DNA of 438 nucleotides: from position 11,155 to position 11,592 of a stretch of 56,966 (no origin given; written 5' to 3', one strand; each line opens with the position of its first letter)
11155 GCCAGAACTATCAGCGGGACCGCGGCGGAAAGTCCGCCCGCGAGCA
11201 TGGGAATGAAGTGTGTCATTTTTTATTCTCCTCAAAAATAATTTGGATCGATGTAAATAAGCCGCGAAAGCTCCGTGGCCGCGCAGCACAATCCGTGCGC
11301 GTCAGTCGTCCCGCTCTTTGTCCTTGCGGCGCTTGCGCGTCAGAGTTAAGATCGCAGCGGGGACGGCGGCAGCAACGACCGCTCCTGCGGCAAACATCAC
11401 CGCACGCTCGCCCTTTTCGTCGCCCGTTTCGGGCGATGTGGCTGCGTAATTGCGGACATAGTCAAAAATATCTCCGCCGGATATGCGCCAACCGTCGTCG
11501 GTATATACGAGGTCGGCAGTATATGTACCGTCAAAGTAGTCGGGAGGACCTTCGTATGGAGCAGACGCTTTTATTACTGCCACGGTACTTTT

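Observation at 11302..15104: Cassette-like gene family with DNA-level identical export and anchoring modules around divergent, AT-richer mature domains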

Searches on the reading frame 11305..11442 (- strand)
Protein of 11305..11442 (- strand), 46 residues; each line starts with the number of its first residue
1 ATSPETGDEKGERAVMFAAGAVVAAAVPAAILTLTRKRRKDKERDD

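Call 17: find_homologous_proteins(query=window:11305-11442:-, max_evalue=0.01)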
Query seq(46 aa) (46 aa): 3 proteins with E <= 0.01 among 4 candidates.
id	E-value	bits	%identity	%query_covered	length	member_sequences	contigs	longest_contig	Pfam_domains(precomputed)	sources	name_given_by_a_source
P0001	1.0e-17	79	94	72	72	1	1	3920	-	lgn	-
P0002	1.0e-17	79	96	98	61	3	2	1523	-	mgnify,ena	mgnify:FL=1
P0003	5.3e-17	76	93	93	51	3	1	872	-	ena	-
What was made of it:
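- Tried and rejected: It was uninformative (call 17).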
